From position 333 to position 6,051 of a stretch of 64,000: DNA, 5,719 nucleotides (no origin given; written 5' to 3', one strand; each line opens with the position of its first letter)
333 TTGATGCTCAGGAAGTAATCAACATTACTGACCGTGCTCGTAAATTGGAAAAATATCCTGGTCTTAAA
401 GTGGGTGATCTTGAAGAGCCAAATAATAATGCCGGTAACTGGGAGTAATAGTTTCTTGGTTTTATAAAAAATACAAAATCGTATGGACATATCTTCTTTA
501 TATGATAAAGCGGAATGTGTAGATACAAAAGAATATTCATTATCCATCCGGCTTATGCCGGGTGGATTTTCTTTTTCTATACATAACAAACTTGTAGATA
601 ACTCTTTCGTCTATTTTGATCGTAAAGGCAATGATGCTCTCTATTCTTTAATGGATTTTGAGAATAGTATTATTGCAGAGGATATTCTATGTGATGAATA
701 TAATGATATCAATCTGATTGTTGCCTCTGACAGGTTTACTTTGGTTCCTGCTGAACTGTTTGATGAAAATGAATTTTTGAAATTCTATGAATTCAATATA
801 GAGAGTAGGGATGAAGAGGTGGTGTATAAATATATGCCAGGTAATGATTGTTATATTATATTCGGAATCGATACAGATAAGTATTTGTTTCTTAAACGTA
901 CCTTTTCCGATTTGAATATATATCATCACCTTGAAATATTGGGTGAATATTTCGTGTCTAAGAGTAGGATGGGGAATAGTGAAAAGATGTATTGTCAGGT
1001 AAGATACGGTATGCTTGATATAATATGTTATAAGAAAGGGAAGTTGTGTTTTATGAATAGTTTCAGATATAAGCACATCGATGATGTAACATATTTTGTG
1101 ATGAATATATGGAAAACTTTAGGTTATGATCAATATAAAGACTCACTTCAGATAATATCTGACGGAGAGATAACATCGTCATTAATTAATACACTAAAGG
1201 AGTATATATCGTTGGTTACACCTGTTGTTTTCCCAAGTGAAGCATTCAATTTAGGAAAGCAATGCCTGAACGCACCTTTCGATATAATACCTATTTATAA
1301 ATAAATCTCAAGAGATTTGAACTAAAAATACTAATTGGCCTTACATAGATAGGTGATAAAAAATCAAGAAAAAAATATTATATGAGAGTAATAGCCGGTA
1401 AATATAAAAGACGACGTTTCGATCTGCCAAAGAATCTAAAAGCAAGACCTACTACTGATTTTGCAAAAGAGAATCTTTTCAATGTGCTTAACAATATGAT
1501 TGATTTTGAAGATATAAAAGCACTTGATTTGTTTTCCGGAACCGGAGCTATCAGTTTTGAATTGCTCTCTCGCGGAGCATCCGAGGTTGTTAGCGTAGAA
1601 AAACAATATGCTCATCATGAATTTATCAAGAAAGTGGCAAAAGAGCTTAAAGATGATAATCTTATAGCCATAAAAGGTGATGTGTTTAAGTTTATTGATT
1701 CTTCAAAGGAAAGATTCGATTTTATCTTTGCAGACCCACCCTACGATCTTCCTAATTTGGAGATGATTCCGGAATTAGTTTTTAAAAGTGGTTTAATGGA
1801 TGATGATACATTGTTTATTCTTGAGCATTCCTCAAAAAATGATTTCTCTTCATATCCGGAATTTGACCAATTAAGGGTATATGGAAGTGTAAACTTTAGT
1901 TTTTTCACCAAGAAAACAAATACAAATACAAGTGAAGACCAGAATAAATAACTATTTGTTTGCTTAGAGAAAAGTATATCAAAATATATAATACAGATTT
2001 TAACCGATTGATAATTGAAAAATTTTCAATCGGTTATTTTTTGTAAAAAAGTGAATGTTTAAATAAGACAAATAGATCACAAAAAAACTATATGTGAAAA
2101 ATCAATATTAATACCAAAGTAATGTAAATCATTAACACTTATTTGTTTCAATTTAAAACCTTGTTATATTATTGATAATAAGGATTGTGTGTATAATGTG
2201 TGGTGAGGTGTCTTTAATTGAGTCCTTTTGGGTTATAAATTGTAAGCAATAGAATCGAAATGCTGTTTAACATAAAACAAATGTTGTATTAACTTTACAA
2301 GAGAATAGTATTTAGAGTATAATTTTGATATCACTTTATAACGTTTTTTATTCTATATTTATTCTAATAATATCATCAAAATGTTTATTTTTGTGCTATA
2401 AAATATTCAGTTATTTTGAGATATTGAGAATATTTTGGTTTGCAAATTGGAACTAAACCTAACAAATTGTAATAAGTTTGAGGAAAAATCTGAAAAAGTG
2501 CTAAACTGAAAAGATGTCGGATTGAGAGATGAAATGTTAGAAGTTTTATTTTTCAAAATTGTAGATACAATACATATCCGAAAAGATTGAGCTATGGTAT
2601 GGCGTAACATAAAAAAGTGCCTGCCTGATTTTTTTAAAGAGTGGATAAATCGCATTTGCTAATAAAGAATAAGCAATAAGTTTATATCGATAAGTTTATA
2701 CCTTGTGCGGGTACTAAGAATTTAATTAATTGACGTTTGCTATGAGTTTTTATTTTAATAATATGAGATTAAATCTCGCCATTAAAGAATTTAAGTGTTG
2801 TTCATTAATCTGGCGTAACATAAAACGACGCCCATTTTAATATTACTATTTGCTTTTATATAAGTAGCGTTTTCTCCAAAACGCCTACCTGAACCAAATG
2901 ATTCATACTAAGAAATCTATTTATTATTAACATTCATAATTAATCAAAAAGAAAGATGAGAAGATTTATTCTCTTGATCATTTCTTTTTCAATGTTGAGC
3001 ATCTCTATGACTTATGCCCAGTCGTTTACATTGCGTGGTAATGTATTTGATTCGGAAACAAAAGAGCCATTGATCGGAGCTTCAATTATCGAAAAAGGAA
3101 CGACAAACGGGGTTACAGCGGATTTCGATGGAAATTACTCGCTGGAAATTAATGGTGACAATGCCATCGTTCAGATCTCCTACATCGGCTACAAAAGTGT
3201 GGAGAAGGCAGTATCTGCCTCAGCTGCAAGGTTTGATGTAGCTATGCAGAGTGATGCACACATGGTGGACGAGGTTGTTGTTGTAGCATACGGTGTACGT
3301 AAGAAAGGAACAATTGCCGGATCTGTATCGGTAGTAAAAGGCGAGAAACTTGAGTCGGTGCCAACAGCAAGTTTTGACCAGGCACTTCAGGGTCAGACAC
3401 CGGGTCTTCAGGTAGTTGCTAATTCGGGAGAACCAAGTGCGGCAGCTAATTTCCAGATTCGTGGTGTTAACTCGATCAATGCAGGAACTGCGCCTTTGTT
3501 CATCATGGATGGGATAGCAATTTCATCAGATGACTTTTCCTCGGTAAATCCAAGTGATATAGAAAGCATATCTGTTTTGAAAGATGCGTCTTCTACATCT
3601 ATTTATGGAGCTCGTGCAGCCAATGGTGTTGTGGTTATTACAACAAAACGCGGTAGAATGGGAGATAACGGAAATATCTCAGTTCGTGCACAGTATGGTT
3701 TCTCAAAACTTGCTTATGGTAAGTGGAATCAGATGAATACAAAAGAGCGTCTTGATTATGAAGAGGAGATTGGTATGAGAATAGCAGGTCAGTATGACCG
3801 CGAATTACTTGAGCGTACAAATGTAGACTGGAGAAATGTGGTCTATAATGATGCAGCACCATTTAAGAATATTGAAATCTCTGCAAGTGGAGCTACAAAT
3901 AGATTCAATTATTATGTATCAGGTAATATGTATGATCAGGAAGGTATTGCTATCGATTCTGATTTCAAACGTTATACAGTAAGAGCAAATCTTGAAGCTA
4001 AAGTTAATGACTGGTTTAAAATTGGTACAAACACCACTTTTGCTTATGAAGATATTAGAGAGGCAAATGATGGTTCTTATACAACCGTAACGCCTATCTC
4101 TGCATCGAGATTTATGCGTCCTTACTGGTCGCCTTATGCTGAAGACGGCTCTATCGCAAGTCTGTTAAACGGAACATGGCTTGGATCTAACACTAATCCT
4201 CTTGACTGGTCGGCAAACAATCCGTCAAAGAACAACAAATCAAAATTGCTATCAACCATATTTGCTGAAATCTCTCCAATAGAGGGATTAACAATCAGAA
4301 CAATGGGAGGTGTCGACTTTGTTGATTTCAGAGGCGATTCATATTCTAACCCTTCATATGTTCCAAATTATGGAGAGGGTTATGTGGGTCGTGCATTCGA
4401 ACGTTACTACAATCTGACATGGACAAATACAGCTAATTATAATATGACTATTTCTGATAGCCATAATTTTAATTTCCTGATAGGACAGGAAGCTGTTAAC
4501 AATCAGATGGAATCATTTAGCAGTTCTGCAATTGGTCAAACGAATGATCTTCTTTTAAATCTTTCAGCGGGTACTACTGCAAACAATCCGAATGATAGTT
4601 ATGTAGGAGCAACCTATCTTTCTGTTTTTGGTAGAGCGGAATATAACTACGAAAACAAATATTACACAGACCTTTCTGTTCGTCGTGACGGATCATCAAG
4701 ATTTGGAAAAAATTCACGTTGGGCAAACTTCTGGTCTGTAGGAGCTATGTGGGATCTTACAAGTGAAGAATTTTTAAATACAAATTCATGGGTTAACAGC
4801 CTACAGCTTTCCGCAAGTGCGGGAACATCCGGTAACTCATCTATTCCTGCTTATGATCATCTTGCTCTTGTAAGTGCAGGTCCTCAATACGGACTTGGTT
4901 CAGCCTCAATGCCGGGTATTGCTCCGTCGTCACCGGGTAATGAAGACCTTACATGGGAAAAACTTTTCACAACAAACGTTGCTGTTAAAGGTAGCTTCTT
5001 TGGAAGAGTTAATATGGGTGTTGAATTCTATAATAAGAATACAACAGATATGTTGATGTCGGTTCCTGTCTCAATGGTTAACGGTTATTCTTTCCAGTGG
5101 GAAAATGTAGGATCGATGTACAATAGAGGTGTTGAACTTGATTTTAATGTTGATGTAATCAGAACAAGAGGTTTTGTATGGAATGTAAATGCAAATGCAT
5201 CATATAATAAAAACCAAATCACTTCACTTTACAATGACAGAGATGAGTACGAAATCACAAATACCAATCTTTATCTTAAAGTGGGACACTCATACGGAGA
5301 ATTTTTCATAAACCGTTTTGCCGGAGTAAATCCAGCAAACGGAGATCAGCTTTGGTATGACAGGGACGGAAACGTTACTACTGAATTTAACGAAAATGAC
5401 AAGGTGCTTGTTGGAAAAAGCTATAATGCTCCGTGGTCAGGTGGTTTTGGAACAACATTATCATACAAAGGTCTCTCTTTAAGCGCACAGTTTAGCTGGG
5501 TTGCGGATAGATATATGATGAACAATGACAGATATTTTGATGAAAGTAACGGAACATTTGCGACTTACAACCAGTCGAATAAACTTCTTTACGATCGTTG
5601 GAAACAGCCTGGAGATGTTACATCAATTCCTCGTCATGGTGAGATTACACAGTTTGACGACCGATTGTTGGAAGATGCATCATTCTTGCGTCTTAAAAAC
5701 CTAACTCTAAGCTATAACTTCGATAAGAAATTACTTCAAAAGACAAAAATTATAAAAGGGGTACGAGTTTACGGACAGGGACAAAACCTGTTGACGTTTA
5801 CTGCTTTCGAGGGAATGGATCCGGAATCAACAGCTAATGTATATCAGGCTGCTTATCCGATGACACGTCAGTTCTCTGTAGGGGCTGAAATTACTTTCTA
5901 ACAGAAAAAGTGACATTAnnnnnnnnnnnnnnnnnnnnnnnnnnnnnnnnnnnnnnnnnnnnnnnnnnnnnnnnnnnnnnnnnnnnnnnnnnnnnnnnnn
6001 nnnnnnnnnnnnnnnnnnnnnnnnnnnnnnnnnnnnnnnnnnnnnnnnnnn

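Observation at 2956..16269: SusC/SusD operon whose entire cargo is BACON/LRR surface lipoproteins, with no enzyme and no regulator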

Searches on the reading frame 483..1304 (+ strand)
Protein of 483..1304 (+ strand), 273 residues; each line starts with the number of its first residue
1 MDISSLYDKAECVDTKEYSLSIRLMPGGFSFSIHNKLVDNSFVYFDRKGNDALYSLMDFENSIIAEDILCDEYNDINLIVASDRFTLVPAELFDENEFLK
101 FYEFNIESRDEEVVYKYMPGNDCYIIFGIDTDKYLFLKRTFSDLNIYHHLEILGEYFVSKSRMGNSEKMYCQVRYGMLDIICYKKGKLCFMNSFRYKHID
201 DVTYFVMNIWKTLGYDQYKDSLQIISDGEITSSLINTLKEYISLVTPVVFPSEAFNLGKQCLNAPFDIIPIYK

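Call 8: search_protein_families(library=pfam, proteins=[window:483-1304:+], max_evalue=0.01)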
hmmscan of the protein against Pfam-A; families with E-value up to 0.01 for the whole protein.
window:483-1304:+ (273 aa): 1 family
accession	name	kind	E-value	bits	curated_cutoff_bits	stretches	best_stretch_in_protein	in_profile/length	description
PF12864.12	DUF3822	-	1.1e-56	192.2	24.9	1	14-243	8-239/241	Protein of unknown function (DUF3822)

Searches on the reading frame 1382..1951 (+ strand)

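Call 8: search_protein_families(library=pfam, proteins=[window:1382-1951:+], max_evalue=0.01)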
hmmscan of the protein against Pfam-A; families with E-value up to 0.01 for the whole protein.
window:1382-1951:+ (189 aa): 9 families
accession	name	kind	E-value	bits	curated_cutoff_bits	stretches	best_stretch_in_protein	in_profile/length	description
PF03602.21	Cons_hypoth95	-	4.3e-36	124.7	24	1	1-175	1-181/182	Conserved hypothetical protein 95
PF13847.12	Methyltransf_31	-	7.1e-08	32.7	27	1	44-135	4-95/145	Methyltransferase domain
PF02086.21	MethyltransfD12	-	1.4e-06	28.7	22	0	29-65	5-42/253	D12 class N6 adenine-specific DNA methyltransferase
PF09445.16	Methyltransf_15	-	5.3e-05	23.3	22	1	47-121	4-81/165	RNA cap guanine-N2 methyltransferase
PF05175.20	MTS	-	6.7e-05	23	23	1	25-121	16-108/170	Methyltransferase small domain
PF13649.12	Methyltransf_25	-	0.00045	21.3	27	1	48-117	2-70/97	Methyltransferase domain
PF01728.25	FtsJ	-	0.0023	18.3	24.1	1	39-118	18-98/181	FtsJ-like methyltransferase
PF01861.22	BpsA_C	-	0.007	16.1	27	1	62-127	63-128/243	Branched-chain polyamine synthase A C-terminal domain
PF02475.24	TRM5-TYW2_MTfase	-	0.0076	16.7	28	1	47-113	40-106/164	TRM5/TYW2 methyltransferase domain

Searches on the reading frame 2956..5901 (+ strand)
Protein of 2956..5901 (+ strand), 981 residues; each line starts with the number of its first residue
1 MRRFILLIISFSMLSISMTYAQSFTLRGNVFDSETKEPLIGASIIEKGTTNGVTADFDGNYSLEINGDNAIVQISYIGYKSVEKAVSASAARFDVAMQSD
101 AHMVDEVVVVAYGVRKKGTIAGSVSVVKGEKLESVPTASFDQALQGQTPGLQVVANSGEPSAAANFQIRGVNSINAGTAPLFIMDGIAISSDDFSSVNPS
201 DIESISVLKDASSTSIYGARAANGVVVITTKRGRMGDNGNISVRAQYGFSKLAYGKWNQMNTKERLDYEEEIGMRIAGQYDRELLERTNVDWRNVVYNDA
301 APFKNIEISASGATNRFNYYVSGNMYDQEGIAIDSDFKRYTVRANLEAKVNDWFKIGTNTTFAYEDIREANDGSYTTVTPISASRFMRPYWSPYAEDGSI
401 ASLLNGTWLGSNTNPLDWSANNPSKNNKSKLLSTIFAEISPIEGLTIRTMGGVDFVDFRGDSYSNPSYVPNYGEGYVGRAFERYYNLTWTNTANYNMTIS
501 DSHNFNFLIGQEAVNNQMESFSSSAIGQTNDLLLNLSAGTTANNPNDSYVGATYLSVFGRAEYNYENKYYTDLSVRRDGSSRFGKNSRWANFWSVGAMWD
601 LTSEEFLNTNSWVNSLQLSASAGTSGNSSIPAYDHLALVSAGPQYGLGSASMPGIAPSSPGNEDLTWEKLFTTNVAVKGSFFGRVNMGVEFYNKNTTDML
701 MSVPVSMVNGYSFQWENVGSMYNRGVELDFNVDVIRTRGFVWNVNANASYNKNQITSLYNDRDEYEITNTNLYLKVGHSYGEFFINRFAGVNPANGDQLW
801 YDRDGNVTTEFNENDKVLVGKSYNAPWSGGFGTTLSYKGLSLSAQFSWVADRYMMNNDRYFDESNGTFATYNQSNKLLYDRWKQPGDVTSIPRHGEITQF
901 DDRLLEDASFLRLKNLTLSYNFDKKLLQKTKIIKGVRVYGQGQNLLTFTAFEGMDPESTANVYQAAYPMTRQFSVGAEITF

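Call 5: search_protein_families(library=pfam, proteins=[window:2956-5901:+], max_evalue=0.01)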
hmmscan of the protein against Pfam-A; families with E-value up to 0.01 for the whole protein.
window:2956-5901:+ (981 aa): 4 families
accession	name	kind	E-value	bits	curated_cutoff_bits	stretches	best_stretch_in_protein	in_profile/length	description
PF07715.20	Plug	-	3.3e-21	76.2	23.9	1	119-225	4-107/107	TonB-dependent Receptor Plug Domain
PF13715.12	CarbopepD_reg_2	-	9.8e-20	70.8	32.2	1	27-109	2-88/88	CarboxypepD_reg-like domain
PF00593.30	TonB_dep_Rec_b-barrel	-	3.5e-17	63.8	27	1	392-945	22-436/436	TonB dependent receptor-like, beta-barrel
PF13620.12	CarboxypepD_reg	-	3.4e-08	34.1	32.3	1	25-95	1-79/82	Carboxypeptidase regulatory-like domain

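Call 6: search_protein_families(library=ncbifam, proteins=[window:2956-5901:+], max_evalue=0.01)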
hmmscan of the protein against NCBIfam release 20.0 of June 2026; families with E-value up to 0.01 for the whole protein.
window:2956-5901:+ (981 aa): 3 families
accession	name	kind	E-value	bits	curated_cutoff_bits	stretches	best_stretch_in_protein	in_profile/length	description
TIGR04056.1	OMP_RagA_SusC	subfamily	1.3e-244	814.9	368.25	1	25-981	2-981/981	SusC/RagA family TonB-linked outer membrane protein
TIGR04057.1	SusC_RagA_signa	signature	2.3e-18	65.7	46.2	1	201-231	1-31/31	SusC/RagA subfamily TonB-dependent outer membrane receptor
NF053590.1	TonB_dep_TOL0244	equivalog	0.0012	17.6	645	1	118-246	26-155/604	TOL_0244 family TonB-dependent receptor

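Call 92: search_solved_structures(query=window:2956-5901:+, max_evalue=1e-20)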
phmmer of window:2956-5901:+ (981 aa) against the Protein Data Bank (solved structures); distinct sequences matched with E-value up to 1e-20: 9.
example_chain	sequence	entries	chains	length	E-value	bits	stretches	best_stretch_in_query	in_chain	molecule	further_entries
6sli_B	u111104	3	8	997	1.9e-178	598.9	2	289-981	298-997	RagA protein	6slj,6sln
6sml_B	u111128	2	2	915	1.4e-163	549.7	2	289-981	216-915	RagA protein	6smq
6sm3_B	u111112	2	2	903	2.8e-161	542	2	289-981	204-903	RagA protein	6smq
8aa4_A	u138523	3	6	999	1.8e-121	410.3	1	6-981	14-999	SusC homolog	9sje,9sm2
5t3r_D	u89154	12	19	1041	2.6e-88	300.6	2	5-263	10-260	SusC homolog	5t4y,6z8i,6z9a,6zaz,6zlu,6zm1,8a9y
6zlt_B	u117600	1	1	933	7.3e-65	223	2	286-970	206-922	SusC homolog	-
8ypu_C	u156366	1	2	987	1.5e-61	212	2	462-976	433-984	SusC/RagA family TonB-linked outer membrane protein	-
8ypt_C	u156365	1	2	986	1.6e-61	211.9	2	462-975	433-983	TonB-linked outer membrane protein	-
5fq6_B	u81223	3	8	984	3.8e-39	137.9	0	92-366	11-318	SUSC/RAGA FAMILY TONB-LINKED OUTER MEMBRANE PROTEIN | BT_2264 | OUTER MEMBRANE PROTEIN OMP121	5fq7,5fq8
